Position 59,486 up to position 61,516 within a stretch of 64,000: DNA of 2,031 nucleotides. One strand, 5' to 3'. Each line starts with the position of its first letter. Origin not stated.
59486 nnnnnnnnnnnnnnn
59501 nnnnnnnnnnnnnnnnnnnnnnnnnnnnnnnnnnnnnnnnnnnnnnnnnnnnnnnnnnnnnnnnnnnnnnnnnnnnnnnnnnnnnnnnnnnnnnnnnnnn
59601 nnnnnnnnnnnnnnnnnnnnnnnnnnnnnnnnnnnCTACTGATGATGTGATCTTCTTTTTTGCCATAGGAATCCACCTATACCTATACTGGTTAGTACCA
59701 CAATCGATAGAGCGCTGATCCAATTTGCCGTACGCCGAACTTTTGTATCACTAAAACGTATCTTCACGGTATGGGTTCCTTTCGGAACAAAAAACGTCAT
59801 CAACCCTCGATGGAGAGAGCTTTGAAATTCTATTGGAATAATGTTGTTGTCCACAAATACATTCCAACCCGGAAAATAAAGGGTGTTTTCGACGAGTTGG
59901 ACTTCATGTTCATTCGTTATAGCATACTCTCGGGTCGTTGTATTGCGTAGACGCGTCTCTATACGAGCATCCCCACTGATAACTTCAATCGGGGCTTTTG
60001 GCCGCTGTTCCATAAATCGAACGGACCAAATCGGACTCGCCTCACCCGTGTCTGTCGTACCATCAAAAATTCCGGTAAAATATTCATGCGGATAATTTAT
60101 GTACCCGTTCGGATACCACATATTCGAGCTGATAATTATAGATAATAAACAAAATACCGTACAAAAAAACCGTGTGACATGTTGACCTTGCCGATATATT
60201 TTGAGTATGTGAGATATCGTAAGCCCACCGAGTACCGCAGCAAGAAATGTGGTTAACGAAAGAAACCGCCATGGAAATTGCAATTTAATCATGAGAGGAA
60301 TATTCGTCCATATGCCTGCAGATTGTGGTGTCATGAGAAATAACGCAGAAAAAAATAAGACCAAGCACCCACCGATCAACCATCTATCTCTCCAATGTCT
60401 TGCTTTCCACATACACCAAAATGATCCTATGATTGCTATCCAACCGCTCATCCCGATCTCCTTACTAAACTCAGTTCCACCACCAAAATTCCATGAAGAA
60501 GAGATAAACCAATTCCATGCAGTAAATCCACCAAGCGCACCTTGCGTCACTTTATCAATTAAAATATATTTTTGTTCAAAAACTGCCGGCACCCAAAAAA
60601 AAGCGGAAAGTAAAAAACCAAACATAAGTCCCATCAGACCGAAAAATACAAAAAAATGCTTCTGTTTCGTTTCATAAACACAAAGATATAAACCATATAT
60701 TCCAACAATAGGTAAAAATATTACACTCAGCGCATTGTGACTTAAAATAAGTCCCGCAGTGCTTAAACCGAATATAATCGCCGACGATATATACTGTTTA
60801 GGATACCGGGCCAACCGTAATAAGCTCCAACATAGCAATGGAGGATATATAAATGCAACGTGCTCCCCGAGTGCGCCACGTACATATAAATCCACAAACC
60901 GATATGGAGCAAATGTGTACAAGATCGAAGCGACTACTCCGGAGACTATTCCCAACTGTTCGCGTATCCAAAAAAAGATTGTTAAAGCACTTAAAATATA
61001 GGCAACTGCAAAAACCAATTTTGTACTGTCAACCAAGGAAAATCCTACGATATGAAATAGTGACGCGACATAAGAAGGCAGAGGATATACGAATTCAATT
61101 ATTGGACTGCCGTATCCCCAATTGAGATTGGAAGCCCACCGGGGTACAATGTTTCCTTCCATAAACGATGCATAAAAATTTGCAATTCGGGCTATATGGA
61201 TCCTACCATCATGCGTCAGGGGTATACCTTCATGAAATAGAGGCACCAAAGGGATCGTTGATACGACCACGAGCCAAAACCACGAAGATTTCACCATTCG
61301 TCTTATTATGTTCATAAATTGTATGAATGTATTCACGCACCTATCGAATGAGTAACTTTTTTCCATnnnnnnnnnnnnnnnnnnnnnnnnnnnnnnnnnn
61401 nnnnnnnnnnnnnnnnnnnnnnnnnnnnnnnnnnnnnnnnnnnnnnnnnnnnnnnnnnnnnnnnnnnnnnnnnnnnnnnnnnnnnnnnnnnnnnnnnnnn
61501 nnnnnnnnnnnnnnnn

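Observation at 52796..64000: Second paralog family of polytopic membrane proteins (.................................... motif) in tandem, plus PMT_2/ArnT-like and GT87-like members: a GT-C-driven extracytoplasmic glycosylation factory with no priming phosphoglycosyltransferase or Wzy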

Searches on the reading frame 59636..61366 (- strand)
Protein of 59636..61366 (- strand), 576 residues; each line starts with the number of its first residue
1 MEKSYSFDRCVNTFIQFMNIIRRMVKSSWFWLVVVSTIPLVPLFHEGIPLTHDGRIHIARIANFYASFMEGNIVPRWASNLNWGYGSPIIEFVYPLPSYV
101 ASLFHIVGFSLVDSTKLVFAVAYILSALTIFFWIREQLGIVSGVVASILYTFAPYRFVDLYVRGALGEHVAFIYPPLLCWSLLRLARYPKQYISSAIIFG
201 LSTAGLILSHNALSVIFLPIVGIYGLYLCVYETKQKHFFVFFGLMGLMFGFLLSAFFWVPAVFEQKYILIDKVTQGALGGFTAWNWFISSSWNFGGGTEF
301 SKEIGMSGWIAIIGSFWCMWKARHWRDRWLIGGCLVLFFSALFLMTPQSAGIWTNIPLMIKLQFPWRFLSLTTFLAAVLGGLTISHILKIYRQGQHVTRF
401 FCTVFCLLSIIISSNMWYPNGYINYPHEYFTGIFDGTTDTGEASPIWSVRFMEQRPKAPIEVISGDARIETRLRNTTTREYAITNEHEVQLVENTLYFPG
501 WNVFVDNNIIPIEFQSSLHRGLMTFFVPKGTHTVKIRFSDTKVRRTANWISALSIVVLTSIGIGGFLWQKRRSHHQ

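Call 4: search_protein_families(library=pfam, proteins=[window:59636-61366:-], max_evalue=0.01)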
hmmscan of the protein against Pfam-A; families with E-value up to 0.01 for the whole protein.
window:59636-61366:- (576 aa): 1 family
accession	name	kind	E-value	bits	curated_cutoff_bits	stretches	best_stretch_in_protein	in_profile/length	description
PF10131.15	PTPS_related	-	3.6e-07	29.5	26.4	1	95-422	6-312/621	6-pyruvoyl-tetrahydropterin synthase related domain; membrane protein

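Call 13: search_protein_families(library=ncbifam, proteins=[window:59636-61366:-], max_evalue=0.1)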
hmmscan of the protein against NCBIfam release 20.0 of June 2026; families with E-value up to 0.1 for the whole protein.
window:59636-61366:- (576 aa): 0 families

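Call 14: search_solved_structures(query=window:59636-61366:-, max_evalue=10)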
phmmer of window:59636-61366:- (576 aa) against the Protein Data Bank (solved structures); distinct sequences matched with E-value up to 10: 1.
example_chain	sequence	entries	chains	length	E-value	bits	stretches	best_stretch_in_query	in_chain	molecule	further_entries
9vla_A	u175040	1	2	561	1.7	10.1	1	337-438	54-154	PNGase Bb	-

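Call 16: find_homologous_proteins(query=window:59636-61366:-, max_evalue=0.00001)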
Query window:59636-61366:- (576 aa): 1823 proteins with E <= 0.00001 among 8000 candidates; the best 120 are listed.
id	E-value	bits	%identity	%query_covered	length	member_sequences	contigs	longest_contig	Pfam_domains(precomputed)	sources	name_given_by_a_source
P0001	0.0e+0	1288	100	97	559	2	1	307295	PF10131.16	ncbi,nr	ncbi:MAG: 6-pyruvoyl-tetrahydropterin synthase-related protein [Candidatus Gottesmanbacteria bacteri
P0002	3.2e-291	985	77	95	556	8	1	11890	-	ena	-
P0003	2.2e-285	966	75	95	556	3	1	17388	-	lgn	-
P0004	3.8e-285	965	75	95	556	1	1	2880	-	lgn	-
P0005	6.2e-202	690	57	96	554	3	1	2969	-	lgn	-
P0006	1.2e-200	686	57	96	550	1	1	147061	-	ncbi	-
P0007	4.9e-200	684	57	95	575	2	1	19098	-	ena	-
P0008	5.0e-200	684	56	95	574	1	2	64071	-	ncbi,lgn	-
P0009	1.1e-185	637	56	94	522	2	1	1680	-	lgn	-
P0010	3.7e-185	635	52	96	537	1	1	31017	PF10131.16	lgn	-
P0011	2.3e-184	632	52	96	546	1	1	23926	-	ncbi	-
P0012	1.9e-182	626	52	93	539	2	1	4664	PF10131.16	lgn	-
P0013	6.6e-176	604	52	93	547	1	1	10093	-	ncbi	-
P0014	1.2e-175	604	51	91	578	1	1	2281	-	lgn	-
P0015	7.6e-175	601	53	89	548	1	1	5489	-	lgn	-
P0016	1.4e-174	600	51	92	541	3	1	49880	PF10131.16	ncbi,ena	-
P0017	1.8e-174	600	49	96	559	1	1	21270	PF10131.16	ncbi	-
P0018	8.5e-174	597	51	94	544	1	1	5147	PF10131.16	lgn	-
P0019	1.4e-173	597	49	96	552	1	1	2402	PF10131.16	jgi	jgi:hypothetical protein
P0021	6.4e-173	595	48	94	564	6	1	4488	PF10131.16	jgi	-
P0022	1.7e-172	593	49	95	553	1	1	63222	PF10131.16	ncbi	-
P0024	3.7e-172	592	52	91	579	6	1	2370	PF10131.16,PF09586.17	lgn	-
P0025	6.3e-172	591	49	94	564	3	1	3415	PF10131.16,PF13231.13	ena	-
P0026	1.4e-171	590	47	96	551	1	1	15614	PF10131.16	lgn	-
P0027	1.6e-171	590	50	94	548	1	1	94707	PF10131.16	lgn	-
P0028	1.9e-171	590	50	93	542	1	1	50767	PF10131.16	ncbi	-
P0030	3.9e-171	589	49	94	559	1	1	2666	PF10131.16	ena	-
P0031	3.9e-171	589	50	92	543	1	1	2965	PF10131.16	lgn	-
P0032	5.4e-171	588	49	91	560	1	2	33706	PF10131.16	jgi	jgi:hypothetical protein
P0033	8.1e-171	588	48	94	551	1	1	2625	PF10131.16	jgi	-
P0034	2.3e-170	586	48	94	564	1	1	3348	PF10131.16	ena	-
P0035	3.3e-170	586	47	96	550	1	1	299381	PF10131.16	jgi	jgi:uncharacterized membrane protein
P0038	1.3e-169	584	50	93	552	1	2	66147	PF10131.16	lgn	-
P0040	2.5e-169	583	47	95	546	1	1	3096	PF09586.17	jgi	-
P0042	6.2e-169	581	47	96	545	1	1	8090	PF10131.16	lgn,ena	-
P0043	6.4e-169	581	50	89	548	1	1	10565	PF10131.16,PF09586.17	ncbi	-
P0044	6.8e-169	581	51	94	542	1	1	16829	PF10131.16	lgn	-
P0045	1.1e-168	581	50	89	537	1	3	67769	PF10131.16,PF09586.17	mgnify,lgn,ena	mgnify:CR=1 FL=1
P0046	1.5e-168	580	50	91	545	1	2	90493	PF10131.16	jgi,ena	-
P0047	2.7e-168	579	48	95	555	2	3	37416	PF10131.16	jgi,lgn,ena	-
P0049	3.6e-168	579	50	93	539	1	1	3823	PF10131.16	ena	-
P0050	3.8e-168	579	47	94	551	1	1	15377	PF10131.16,PF13231.13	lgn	-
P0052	5.8e-168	578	47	96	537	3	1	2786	PF10131.16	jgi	-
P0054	9.2e-168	578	51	91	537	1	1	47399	PF10131.16,PF09586.17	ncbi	-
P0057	1.1e-167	577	50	92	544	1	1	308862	PF10131.16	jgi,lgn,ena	-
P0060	1.6e-167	577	51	90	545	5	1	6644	PF10131.16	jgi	-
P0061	2.1e-167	576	48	94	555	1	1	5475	PF10131.16,PF13231.13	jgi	jgi:uncharacterized membrane protein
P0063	3.2e-167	576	49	94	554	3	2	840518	PF10131.16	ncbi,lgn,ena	-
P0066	8.8e-167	574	50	88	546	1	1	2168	PF10131.16,PF09586.17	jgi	jgi:uncharacterized integral membrane protein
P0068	1.1e-166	574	51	89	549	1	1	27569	PF10131.16,PF09586.17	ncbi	-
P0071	2.6e-166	573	48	94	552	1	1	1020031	-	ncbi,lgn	ncbi:MAG: hypothetical protein WAV51_02975 [Microgenomates group bacterium]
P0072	2.9e-166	573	48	95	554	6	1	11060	PF10131.16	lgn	-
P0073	3.9e-166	572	47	96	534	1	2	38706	PF10131.16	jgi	jgi:uncharacterized membrane protein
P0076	4.4e-166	572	50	95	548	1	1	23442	PF10131.16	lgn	-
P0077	4.8e-166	572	51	91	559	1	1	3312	PF09586.17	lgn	-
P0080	1.1e-165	571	51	89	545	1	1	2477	PF10131.16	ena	-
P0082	1.8e-165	570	49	94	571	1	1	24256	PF10131.16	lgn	-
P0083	2.7e-165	569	52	88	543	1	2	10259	PF09586.17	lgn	-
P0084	2.8e-165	569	51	91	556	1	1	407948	PF10131.16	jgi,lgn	jgi:uncharacterized membrane protein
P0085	3.8e-165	569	50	90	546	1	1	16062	PF10131.16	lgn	-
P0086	3.9e-165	569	47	96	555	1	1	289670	PF10131.16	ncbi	-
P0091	5.1e-165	568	50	94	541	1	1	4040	PF10131.16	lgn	-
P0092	5.7e-165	568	46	96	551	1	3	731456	PF10131.16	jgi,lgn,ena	jgi:uncharacterized membrane protein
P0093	5.9e-165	568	49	93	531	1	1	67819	PF10131.16,PF09586.17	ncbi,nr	ncbi:hypothetical protein HY948_04850 [Candidatus Gottesmanbacteria bacterium]|nr:hypothetical prote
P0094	6.5e-165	568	49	94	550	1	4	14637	PF10131.16,PF13231.13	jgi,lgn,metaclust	metaclust:\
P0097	9.5e-165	568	48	93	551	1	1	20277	PF10131.16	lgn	-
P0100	1.3e-164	567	49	94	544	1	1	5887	PF10131.16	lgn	-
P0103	2.4e-164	566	49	92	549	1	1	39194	PF10131.16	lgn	-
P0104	2.6e-164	566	47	94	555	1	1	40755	PF10131.16,PF09586.17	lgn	-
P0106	4.1e-164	565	49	92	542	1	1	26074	PF10131.16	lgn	-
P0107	4.2e-164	565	50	89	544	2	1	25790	PF10131.16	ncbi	-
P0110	6.8e-164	565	50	89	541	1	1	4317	PF09586.17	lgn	-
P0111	8.3e-164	564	48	94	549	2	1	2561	PF10131.16,PF09586.17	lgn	-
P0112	8.5e-164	564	46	96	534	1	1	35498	PF10131.16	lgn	-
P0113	1.1e-163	564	50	94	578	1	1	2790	PF10131.16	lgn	-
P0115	1.5e-163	564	45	96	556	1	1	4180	PF10131.16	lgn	-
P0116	1.7e-163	563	49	93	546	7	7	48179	PF10131.16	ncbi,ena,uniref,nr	ncbi:MAG: hypothetical protein UU42_C0010G0004 [Candidatus Woesebacteria bacterium GW2011_GWA1_41_13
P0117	1.8e-163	563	49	92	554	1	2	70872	PF10131.16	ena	-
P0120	2.2e-163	563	50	92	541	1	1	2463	PF10131.16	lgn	-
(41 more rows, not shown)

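Call 22: search_solved_structures(query=A1, max_evalue=10)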
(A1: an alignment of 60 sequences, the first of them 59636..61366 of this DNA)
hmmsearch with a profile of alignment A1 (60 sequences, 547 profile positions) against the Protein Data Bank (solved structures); distinct sequences matched with E-value up to 10: 2.
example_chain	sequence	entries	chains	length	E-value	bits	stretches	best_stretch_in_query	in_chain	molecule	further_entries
5cow_A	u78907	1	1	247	1.3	10.7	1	318-371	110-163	Putative uncharacterized protein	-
5cv3_A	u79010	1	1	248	1.3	10.7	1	318-371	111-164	Putative uncharacterized protein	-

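Call 25: find_encoding_contigs(protein=P0001, flank=10000, max_places=3)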
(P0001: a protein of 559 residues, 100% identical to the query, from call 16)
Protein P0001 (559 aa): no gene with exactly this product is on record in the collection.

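Call 26: find_encoding_contigs(protein=P0006, flank=10000, max_places=2)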
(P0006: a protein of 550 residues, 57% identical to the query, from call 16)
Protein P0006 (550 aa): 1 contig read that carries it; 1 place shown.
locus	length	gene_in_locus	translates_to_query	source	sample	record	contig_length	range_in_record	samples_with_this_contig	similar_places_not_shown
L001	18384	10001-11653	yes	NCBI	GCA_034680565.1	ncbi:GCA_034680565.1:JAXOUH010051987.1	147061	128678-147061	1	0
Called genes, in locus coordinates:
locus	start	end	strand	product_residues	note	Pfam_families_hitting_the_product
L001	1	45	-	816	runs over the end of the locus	PF09586:YfhO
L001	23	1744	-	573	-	-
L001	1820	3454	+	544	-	PF02366:PMT, PF13231:PMT_2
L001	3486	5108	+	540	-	PF02366:PMT (weak), PF13231:PMT_2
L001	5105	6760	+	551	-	PF13231:PMT_2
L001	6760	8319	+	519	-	-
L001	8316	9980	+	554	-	PF10131:PTPS_related (weak)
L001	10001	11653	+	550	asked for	-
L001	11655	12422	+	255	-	PF00535:Glycos_transf_2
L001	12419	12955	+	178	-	-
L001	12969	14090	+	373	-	PF26314:MptA_B_family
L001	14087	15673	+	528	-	PF10131:PTPS_related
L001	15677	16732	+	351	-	PF13579:Glyco_trans_4_4 (faint), PF13439:Glyco_transf_4, PF20706:GT4-conflict, PF00534:Glycos_transf_1, PF13692:Glyco_trans_1_4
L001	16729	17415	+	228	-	PF00535:Glycos_transf_2, PF10111:Glyco_tranf_2_2, PF13641:Glyco_tranf_2_3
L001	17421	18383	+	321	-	?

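Call 27: find_encoding_contigs(protein=P0071, flank=10000, max_places=2)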
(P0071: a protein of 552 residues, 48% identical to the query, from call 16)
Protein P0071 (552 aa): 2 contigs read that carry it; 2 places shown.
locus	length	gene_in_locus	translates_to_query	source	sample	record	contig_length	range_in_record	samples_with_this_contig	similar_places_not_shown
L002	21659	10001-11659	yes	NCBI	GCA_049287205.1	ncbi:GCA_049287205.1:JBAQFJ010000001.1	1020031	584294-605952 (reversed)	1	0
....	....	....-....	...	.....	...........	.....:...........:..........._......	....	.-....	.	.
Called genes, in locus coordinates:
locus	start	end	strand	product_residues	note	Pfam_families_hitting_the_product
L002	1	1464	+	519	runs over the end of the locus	-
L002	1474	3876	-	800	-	PF09586:YfhO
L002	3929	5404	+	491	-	-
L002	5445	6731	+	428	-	PF09594:GT87 (weak)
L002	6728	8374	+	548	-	PF02366:PMT (weak)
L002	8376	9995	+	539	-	PF13231:PMT_2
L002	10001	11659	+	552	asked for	-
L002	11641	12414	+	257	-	PF00535:Glycos_transf_2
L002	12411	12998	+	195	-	-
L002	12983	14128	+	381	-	PF13231:PMT_2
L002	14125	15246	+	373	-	PF26314:MptA_B_family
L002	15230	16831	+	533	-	-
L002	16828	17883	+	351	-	PF13439:Glyco_transf_4, PF13579:Glyco_trans_4_4 (weak), PF20706:GT4-conflict, PF00534:Glycos_transf_1, PF13692:Glyco_trans_1_4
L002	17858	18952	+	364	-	-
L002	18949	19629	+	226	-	PF00535:Glycos_transf_2, PF10111:Glyco_tranf_2_2, PF13641:Glyco_tranf_2_3 (weak)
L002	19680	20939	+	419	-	PF01943:Polysacc_synt (weak), PF13440:Polysacc_synt_3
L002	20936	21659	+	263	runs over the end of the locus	PF00535:Glycos_transf_2, PF10111:Glyco_tranf_2_2 (weak)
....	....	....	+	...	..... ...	-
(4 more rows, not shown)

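Call 32: predict_structure(alignment_id=A1)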
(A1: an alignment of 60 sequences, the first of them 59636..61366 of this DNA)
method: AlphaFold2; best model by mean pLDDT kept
length: 576 residues; sequences in the alignment: 60
mean_pLDDT: 89.2   pTM: 0.91
mean pLDDT of the five models: 89.2, 88.4, 88.2, 88.2, 87.8
residues with pLDDT >= 90: 418; 70-90: 94; 50-70: 37; < 50: 27
segments of 3 or more residues with pLDDT < 50: 82-90, 437-453
pLDDT, mean of each block of 10 residues (from residue 1): 76 94 97 98 96 87 89 72 43 80 97 97 98 98 98 97 94 98 96 97 96 94 98 97 98 93 68 60 95 76 96 98 97 98 97 91 89 98 96 92 97 95 91 57 37 67 95 91 97 83 95 76 91 94 94 97 93 89
secondary structure, 60 per line:
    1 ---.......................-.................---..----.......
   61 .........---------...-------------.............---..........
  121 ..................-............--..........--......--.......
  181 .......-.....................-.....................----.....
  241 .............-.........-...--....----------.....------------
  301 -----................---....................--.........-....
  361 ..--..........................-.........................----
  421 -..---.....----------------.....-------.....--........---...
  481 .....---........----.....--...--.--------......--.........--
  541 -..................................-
elements in order: H4-26 H28-44 H54-69 H95-107 H111-138 H140-151 H154-163 H166-171 H174-187 H189-209 H211-231 H236-253 H255-263 H270-273 H284-288 H306-321 H325-344 H347-355 H357-362 H365-390 H392-416 H427-431 H448-452 E460-464 E467-474 E478-485 E489-496 E501-505 E508-510 E522-527 E530-538 H542-575

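Call 53: search_protein_families(library=pfam, proteins=[L001:6760-8319:+, L002:3929-5404:+, L002:12983-14128:+, L002:14125-15246:+], max_evalue=1)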
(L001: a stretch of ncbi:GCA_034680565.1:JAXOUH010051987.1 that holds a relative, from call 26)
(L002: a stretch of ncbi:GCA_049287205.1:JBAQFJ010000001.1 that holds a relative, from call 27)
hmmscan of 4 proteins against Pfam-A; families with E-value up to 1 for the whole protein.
L001:6760-8319:+ (519 aa): 1 family
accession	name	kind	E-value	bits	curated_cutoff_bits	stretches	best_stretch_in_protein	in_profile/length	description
PF13231.12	PMT_2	-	0.0011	19.7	26.1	1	83-235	2-156/160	Dolichyl-phosphate-mannose-protein mannosyltransferase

L002:3929-5404:+ (491 aa): 1 family
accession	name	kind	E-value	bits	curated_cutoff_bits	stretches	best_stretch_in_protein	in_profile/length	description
PF13231.12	PMT_2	-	0.0014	19.3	26.1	1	66-227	3-158/160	Dolichyl-phosphate-mannose-protein mannosyltransferase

L002:12983-14128:+ (381 aa): 1 family
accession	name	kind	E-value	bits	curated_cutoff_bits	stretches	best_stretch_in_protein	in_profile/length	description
PF13231.12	PMT_2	-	2e-09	38.3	26.1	1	84-231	2-154/160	Dolichyl-phosphate-mannose-protein mannosyltransferase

L002:14125-15246:+ (373 aa): 0 families
